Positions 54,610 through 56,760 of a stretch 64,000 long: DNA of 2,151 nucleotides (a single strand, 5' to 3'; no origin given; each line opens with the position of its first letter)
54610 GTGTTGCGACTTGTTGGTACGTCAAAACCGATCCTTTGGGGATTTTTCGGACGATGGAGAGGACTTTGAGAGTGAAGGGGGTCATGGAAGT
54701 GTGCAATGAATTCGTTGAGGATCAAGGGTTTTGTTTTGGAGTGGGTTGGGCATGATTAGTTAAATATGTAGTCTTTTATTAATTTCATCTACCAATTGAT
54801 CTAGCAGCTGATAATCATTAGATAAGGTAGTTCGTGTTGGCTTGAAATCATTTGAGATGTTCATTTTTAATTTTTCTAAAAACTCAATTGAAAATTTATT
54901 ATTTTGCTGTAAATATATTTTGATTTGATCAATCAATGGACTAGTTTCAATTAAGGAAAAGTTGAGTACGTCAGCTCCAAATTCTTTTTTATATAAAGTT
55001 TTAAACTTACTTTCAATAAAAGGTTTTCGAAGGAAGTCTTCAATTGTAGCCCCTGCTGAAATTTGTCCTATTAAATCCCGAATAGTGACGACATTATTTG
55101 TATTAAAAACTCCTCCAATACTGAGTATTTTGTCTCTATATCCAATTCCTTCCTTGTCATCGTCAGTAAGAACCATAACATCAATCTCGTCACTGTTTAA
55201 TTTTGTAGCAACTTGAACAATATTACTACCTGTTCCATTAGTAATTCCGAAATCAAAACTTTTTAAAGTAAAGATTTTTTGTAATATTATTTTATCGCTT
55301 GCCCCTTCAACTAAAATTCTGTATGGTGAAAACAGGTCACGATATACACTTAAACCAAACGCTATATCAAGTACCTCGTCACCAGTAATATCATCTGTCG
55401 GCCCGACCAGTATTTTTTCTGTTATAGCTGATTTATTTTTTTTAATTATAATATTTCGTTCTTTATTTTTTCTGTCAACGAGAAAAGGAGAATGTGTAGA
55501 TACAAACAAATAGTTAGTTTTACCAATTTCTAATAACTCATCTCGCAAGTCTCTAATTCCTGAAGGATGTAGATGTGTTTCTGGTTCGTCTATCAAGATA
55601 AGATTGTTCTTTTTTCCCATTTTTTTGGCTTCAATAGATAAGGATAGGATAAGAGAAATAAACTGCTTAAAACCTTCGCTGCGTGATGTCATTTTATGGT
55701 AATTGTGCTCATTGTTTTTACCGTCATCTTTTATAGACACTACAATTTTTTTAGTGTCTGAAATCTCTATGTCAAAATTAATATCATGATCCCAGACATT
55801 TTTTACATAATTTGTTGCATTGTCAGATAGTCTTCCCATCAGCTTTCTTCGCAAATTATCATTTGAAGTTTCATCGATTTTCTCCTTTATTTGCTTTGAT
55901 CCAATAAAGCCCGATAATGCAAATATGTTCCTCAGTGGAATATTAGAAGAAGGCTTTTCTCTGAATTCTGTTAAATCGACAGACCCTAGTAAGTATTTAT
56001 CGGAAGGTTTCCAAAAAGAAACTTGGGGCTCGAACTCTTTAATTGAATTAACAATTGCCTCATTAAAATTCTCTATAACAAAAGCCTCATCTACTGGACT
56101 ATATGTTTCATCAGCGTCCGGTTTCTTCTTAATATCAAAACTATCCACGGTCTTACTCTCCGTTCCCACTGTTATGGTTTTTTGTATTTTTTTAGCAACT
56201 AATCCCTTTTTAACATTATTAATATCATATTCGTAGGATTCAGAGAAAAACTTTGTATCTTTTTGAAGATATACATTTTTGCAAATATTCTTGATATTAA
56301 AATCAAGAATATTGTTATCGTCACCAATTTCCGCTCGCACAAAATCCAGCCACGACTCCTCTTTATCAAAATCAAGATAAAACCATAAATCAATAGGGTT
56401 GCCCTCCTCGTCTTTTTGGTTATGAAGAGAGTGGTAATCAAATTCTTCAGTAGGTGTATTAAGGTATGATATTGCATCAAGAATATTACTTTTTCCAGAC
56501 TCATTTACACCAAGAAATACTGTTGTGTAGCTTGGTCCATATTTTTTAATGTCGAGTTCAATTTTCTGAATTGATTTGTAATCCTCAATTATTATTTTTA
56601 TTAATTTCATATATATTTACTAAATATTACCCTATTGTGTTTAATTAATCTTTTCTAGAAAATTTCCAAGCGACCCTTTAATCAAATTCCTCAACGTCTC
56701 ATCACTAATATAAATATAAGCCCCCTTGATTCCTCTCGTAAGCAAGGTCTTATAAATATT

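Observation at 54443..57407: AT-rich OLD-family (ATPase+TOPRIM) nuclease gene beside a decayed DUF2075 helicase-like gene: candidate defence islet, possibly the remnant of a two-gene system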

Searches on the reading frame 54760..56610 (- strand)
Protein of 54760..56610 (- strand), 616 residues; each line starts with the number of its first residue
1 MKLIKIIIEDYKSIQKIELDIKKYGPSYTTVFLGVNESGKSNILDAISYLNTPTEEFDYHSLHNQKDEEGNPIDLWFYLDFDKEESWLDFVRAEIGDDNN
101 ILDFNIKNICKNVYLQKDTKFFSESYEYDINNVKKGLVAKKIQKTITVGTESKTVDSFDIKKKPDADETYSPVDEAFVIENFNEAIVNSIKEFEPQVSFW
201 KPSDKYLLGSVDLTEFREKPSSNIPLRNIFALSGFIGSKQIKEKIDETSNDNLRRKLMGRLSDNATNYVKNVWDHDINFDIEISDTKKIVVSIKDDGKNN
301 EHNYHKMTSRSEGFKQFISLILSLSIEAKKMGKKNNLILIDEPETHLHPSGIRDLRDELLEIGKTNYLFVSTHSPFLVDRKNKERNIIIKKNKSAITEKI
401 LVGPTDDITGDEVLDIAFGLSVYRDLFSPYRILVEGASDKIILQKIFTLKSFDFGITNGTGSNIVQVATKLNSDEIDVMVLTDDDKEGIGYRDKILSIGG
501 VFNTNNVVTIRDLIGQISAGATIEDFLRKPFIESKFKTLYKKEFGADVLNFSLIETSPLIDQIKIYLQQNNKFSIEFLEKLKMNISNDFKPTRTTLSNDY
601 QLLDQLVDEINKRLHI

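Call 3: search_protein_families(library=pfam, proteins=[window:54760-56610:-], max_evalue=0.01)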
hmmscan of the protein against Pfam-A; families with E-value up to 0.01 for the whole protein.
window:54760-56610:- (616 aa): 8 families
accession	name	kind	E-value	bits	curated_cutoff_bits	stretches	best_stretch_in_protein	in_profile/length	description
PF13175.12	AAA_15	-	5.6e-25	89.2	32.1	1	1-378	1-374/374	AAA ATPase domain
PF13304.12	AAA_21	-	3.1e-18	67.3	27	1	30-379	2-304/304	AAA domain, putative AbiEii toxin, Type IV TA system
PF02463.25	SMC_N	-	1.2e-07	31.9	40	1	3-389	2-213/220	RecF/RecN/SMC N terminal domain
PF20469.4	OLD-like_TOPRIM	-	4.4e-05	24.4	23.2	1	426-485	1-67/67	Overcoming lysogenization defect protein-like, TOPRIM domain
PF13555.12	AAA_29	-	7.3e-05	22.9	27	1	21-58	19-53/61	P-loop containing region of AAA domain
PF11398.14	DUF2813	-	0.0012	18.7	21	0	1-65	1-63/372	Protein of unknown function (DUF2813)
PF01751.28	Toprim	-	0.0072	16.9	23.1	0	432-497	3-78/96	Toprim domain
PF13514.12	AAA_27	-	0.0093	16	22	0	1-50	1-49/206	AAA domain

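Call 4: search_protein_families(library=padloc, proteins=[window:54760-56610:-], max_evalue=0.01)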
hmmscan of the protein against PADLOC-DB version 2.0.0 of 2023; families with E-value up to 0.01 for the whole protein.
window:54760-56610:- (616 aa): 103 families (the best 25 are shown)
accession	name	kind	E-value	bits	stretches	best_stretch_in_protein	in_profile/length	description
PDLC02358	Old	-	1.1e-31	108.4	2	240-448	188-404/578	Old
PDLC02979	AriA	-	9.5e-28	96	1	1-378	1-373/373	-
PDLC02980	AriA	-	1e-20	72.9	1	30-379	2-304/304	-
PDLC04175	HEC-01A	-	2.2e-18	64.4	2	278-395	218-329/363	-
PDLC02915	ATPase-Toprim_I-B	-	2.4e-18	64.3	2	241-502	162-421/623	-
PDLC00067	GajA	-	5.1e-18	62.9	2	287-491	254-466/604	AAA ATPase domain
PDLC00075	GajA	-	7.3e-18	62.4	1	240-451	181-379/536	AAA ATPase domain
PDLC00081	GajA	-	1.2e-17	61.8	2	254-522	205-471/574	AAA ATPase domain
PDLC04178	HEC-01A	-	1.7e-17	61.5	2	283-388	239-341/399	-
PDLC00102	GajA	-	2.6e-17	60.5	2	323-451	278-398/532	AAA ATPase domain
PDLC00289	PtuA1|PtuA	-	3.1e-17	60.7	2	241-397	162-311/404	AAA ATPase domain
PDLC00094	GajA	-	4.9e-17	59.6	2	1-128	1-135/569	AAA ATPase domain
PDLC00070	GajA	-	5.1e-17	59.7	2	240-486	196-450/596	AAA ATPase domain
PDLC00062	GajA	-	7e-17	59.1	2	1-129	1-130/639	AAA ATPase domain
PDLC04182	HEC-01A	-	7.1e-17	59.5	2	282-395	261-368/406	-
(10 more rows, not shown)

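Call 8: find_encoding_contigs(protein=window:54760-56610:-, flank=10000, max_places=10)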
Protein window:54760-56610:- (616 aa): 1 contig read that carries it; 1 place shown.
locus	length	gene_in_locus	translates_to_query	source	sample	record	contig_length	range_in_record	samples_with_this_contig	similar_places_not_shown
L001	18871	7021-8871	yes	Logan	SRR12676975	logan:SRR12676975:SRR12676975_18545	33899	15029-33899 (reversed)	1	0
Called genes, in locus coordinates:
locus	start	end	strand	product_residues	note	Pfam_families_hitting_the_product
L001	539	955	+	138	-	PF08570:DUF1761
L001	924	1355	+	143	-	PF09945:DUF2177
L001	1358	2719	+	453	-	PF06966:DUF1295, PF02544:Steroid_dh (weak), PF04279:IspA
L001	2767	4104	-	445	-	-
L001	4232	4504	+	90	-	PF04024:PspC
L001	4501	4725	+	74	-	-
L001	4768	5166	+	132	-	PF03073:TspO_MBR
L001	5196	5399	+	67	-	PF11127:YgaP-like_TM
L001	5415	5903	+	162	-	PF01625:PMSR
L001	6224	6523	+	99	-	PF08922:DUF1905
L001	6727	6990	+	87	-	PF09848:SLFN-g3_helicase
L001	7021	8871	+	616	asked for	PF02463:SMC_N (weak), PF13175:AAA_15, PF13304:AAA_21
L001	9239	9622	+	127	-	PF13564:DoxX_2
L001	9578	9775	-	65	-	-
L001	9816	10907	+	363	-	-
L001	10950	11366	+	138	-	PF19197:DUF5872 (weak)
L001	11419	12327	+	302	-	PF01073:3Beta_HSD, PF01370:Epimerase, PF13460:NAD_binding_10 (weak), PF16363:GDP_Man_Dehyd, PF08338:DUF1731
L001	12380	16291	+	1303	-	PF12768:Rax2 (faint), PF01471:PG_binding_1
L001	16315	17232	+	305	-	-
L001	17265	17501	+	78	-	PF09905:VF530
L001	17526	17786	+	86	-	PF03831:YjdM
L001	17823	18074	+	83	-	PF01541:GIY-YIG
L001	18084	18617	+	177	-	PF03724:META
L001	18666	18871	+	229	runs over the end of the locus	PF00657:Lipase_GDSL, PF13472:Lipase_GDSL_2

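Call 9: search_solved_structures(query=window:54763-56610:-, max_evalue=0.01, show_alignments=2)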
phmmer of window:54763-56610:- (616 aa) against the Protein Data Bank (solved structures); distinct sequences matched with E-value up to 0.01: 7.
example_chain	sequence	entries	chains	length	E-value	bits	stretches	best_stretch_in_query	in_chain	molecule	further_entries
8wy4_A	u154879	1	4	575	6.3e-09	38.4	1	289-459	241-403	Endonuclease GajA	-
8jq9_B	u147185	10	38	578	6.9e-09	38.3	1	289-459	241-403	Endonuclease GajA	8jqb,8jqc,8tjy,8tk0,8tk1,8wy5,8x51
8j4t_A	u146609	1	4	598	7.8e-09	38.1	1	289-459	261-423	Endonuclease GajA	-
8sm3_A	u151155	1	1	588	1.3e-08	37.4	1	289-459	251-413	Endonuclease GajA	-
8u7i_A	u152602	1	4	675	2e-08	36.8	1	290-459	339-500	Endonuclease GajA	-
6p74_A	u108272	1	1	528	0.00014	24.1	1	324-448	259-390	Putative ATP-dependent endonuclease of the OLD family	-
9e8z_C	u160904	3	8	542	0.00052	22.2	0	335-392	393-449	Retron Ec83 probable ATPase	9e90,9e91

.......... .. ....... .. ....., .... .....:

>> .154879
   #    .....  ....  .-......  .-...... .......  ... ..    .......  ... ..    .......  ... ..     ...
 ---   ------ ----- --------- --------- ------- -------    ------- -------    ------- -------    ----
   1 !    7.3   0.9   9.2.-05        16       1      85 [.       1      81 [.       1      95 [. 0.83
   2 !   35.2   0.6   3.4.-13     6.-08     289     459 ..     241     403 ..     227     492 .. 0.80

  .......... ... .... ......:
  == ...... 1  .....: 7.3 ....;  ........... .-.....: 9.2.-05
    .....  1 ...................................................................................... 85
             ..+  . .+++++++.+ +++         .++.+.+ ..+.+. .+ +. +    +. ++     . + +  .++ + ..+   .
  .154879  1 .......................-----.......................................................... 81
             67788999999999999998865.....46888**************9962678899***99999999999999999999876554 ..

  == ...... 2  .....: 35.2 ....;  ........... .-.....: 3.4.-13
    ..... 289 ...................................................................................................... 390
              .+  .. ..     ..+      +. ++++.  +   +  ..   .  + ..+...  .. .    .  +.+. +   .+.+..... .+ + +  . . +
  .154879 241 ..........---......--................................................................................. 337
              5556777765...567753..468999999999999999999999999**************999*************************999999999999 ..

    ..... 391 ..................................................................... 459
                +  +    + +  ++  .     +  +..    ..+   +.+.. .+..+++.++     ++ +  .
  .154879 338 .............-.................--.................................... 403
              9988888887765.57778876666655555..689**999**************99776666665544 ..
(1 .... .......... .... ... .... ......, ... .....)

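Call 10: find_homologous_proteins(query=window:54763-56610:-, max_evalue=0.00001)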
Query window:54763-56610:- (616 aa): 996 proteins with E <= 0.00001 among 8000 candidates; the best 120 are listed.
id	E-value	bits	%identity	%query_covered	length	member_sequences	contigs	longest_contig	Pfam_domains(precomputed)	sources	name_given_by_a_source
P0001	0.0e+0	1349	100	100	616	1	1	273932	PF13175.13,PF02463.26,PF13304.13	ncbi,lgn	ncbi:MAG: AAA family ATPase [bacterium]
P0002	4.5e-231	787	61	100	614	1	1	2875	PF13175.13,PF13304.13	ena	-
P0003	5.6e-231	787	61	100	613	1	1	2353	PF13175.13,PF13304.13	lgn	-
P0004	3.5e-230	784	59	100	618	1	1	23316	PF13175.13,PF13304.13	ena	-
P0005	8.1e-228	776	60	100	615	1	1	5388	PF13175.13,PF13304.13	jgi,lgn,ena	-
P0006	2.2e-225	768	60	100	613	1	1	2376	PF13175.13,PF13304.13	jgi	-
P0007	2.8e-225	768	60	100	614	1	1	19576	PF13175.13,PF13304.13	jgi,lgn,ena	-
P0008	6.8e-225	766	60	100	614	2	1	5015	PF13175.13,PF13555.13,PF13304.13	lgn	-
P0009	1.6e-224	765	59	100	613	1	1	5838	PF13175.13,PF13304.13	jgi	jgi:predicted ATP-dependent endonuclease of OLD family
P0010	4.1e-224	764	59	100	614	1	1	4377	PF13175.13,PF13304.13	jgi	-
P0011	4.5e-222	757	59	100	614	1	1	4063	PF13175.13,PF13304.13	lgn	-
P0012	6.9e-221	753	59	100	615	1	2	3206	PF13175.13,PF13304.13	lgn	-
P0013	2.6e-220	751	58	100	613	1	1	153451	PF13175.13,PF13304.13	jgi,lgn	jgi:predicted ATP-dependent endonuclease of OLD family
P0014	7.0e-220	750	58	100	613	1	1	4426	PF13175.13,PF13304.13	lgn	-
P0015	1.5e-217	742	60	95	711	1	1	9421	PF13175.13,PF13304.13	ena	-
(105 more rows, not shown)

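Call 13: find_related_loci(query=A1, collection=genome_contigs, flank=6000)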
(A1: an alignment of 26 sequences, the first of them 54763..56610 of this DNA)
Query A1 (616 aa) in genome_contigs; peptide patterns used: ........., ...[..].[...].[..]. (x = any residue, [..] = any of these).
430 stretches matched a pattern; 124 encode a relative of the query (tblastn E <= 1e-3); the best 80 are kept; 79 distinct loci.
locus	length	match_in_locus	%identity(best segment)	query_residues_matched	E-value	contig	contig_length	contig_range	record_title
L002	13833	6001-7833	56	1-614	0e+0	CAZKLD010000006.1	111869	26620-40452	MAG TPA_asm: uncultured Candidatus Peribacteria bacterium isolate SRP011637_co1_47 genome assembly, contig: NODE_20_leng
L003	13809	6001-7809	54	9-615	0e+0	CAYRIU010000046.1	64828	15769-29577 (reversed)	MAG TPA_asm: uncultured Gammaproteobacteria bacterium isolate SRP135725_co2_189 genome assembly, contig: k141_2474866, w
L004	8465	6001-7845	50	1-614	0e+0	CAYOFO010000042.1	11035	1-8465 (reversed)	MAG TPA_asm: uncultured Gammaproteobacteria bacterium isolate SRP296810_co1_123 genome assembly, contig: NODE_7308_lengt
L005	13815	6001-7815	50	1-615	0e+0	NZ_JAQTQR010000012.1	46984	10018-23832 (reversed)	MAG: Sulfuricurvum sp. isolate STB_144 NODE_1558_length_46984_cov_5.459739_Sandtown_B, whole genome shotgun sequence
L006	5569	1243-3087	50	1-614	0e+0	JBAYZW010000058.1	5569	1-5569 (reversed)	MAG: Bacilli bacterium isolate SO_2017_CLC_66 scaffold_28058_c1_PH3_2017, whole genome shotgun sequence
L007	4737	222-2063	50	1-614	0e+0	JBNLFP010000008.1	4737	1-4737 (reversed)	MAG: Minisyncoccia bacterium isolate C1.bin.4.orig k141_1469292, whole genome shotgun sequence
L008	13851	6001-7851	47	1-614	2e-174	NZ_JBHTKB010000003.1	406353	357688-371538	Methylophilus luteus strain CCUG 58412 GCM70027482_6, whole genome shotgun sequence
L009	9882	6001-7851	54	1-614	0e+0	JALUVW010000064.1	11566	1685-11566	MAG: Candidatus Falkowbacteria bacterium isolate 128-326_metabat2_scaf2bin.076 128-326_scaffold_2706_c1, whole genome sh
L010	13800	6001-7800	45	1-610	2e-153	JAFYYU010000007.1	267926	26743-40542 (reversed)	MAG: Muribaculaceae bacterium isolate RGIG7545 Water_buffalos_Omasum-1__c130, whole genome shotgun sequence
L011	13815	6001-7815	44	1-610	3e-146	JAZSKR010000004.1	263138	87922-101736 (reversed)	MAG: Bacteroidaceae bacterium isolate T1900044560_TS20190026.MAGScoT_cleanbin_000001 SGB_357_k141_1619680, whole genome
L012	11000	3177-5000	44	1-614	5e-146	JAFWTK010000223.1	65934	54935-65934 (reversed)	MAG: Prevotella sp. isolate RGIG6054 Sheep_Omasum-5__c592922, whole genome shotgun sequence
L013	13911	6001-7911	44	1-615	8e-145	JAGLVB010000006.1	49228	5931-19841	MAG: Candidatus Aenigmatarchaeota archaeon isolate RS_11_5 ZL20.bin.5.fa_6, whole genome shotgun sequence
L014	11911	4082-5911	44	1-616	2e-144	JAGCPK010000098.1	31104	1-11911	MAG: Prevotella sp. isolate RGIG10002 Yak_Reticulum-4__c503070, whole genome shotgun sequence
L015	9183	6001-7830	44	1-615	4e-144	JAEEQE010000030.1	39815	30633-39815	MAG: Bacteroidales bacterium isolate Tb.RUG.328 NODE_3145_length_39815_cov_2.755770, whole genome shotgun sequence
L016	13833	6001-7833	44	1-615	5e-139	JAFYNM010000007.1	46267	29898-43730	MAG: Bacteroidales bacterium isolate RGIG7251 Water_buffalos_Cecum-3__c51, whole genome shotgun sequence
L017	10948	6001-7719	44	1-574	1e-136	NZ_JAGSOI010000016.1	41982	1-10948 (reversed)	Methanococcoides seepicolus strain LLY Scaffold16, whole genome shotgun sequence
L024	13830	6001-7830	35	3-614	9e-105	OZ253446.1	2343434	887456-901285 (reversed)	MAG: Spirochaetia bacterium isolate 0b759a36-5087-44a1-8135-4fb3fec4329e genome assembly, chromosome: 1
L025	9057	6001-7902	37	1-610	3e-98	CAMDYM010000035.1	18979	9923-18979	MAG: uncultured Candidatus Melainabacteria bacterium isolate SRR11489769_bin.110_metaWRAP_v1.3_MAG genome assembly, cont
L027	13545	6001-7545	31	16-540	2e-55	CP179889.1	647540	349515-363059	MAG: Candidatus Nealsonbacteria bacterium isolate ER8H12parc2 chromosome, complete genome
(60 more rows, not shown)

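Call 19: search_protein_families(library=pfam, proteins=[L004:4408-5991:+, L016:4820-5992:+, L016:7851-10994:+, L010:4517-5950:+, L010:2085-4505:+, L010:35-2092:+, L012:442-2481:+, L012:2462-2755:+, L013:5076-5945:+, L006:4247-5353:+], max_evalue=0.001)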
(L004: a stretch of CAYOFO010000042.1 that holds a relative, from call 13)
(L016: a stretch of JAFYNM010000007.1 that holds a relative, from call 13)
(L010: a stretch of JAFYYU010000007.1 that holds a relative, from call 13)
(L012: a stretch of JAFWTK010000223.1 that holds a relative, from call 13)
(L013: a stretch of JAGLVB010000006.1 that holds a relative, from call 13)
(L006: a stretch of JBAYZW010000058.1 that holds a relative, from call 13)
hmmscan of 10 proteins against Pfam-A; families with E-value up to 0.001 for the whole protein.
L004:4408-5991:+ (527 aa): 3 families
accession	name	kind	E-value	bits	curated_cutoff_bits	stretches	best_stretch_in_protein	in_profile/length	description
PF02384.22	N6_Mtase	-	2.3e-114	382.4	20.4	1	185-493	2-310/311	N-6 DNA Methylase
PF12161.14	HsdM_N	-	8.2e-20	72.2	24.5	1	19-172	1-134/135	HsdM N-terminal domain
PF05175.20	MTS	-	0.0002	21.5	23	1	226-318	26-109/170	Methyltransferase small domain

L016:4820-5992:+ (390 aa): 1 family
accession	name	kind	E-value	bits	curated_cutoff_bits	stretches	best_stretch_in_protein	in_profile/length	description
PF01420.25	Methylase_S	-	2e-21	77.4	22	2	62-184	55-168/168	Type I restriction modification DNA specificity domain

L016:7851-10994:+ (1047 aa): 6 families
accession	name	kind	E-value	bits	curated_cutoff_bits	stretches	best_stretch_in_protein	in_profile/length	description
PF11867.13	T1RH-like_C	-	1.5e-87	294.5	26.8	1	698-1011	12-328/329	Type I restriction enzyme HindI endonuclease subunit-like, C-terminal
PF18766.7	SWI2_SNF2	-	3.9e-74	249.5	26.7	1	265-502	1-217/221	SWI2/SNF2 ATPase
PF04313.20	HSDR_N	-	1e-35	123.9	25.1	1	4-207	2-197/198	Type I restriction enzyme R protein N terminus (HSDR_N)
PF22679.2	T1R_D3-like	-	3.1e-21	76.9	27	1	593-669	78-156/158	Type I restriction enzyme subunit R domain 3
PF04851.21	ResIII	-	1.3e-19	71.1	22.5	1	272-437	10-162/164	Type III restriction enzyme, res subunit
PF13588.12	HSDR_N_2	-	7.1e-05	23.3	25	0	132-209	32-103/110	Type I restriction enzyme R protein N terminus (HSDR_N)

L010:4517-5950:+ (477 aa): 2 families
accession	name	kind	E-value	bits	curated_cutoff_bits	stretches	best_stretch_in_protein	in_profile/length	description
PF13337.12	BrxL_ATPase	-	1.3e-115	386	25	1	154-471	2-311/313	Lon-like protease BrxL-like, ATPase domain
PF20442.3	BrxL_N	-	1.1e-24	87.3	28.2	1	12-141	2-131/132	BREX system Lon protease-like protein BrxL N-terminal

L010:2085-4505:+ (806 aa): 1 family
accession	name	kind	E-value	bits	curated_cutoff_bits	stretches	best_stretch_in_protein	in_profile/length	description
PF18746.6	aGPT-Pplase3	-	5.9e-05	23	25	1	49-131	104-188/279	Alpha-glutamyl/putrescinyl thymine pyrophosphorylase clade 3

L010:35-2092:+ (685 aa): 0 families

L012:442-2481:+ (679 aa): 1 family
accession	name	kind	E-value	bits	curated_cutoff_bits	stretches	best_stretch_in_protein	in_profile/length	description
PF02811.25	PHP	-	5.5e-05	24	26.4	1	5-86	1-85/164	PHP domain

L012:2462-2755:+ (97 aa): 0 families

L013:5076-5945:+ (289 aa): 1 family
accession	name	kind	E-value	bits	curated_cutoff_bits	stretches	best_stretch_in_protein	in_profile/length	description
PF02498.22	Bro-N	-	1.1e-08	36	25.6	1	26-118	2-92/96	BRO family, N-terminal domain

L006:4247-5353:+ (368 aa): 1 family
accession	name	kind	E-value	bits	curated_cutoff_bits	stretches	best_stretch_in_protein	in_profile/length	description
PF13166.12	AAA_13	-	1.2e-15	57.8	36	1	116-343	473-694/713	AAA domain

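Call 23: find_encoding_contigs(protein=P0004, flank=6000, max_places=2)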
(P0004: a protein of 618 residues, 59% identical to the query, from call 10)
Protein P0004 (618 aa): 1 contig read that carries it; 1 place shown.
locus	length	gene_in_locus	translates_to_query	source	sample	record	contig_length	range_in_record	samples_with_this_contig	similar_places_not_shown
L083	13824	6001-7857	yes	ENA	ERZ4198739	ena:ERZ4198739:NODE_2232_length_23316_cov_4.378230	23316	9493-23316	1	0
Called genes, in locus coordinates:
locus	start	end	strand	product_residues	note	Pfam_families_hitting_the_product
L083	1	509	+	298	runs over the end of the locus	PF02899:Phage_int_SAM_1 (weak), PF13495:Phage_int_SAM_4, PF00589:Phage_integrase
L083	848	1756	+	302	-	PF00078:RVT_1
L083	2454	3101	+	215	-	-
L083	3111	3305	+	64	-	-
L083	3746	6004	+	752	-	PF01555:N6_N4_Mtase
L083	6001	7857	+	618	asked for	PF13175:AAA_15, PF13304:AAA_21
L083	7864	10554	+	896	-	PF04851:ResIII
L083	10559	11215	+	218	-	-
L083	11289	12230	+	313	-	PF22823:MrpR_C_cat (faint), PF00589:Phage_integrase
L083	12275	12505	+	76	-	-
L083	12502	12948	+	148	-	-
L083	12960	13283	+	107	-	PF03462:PCRF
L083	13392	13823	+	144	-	?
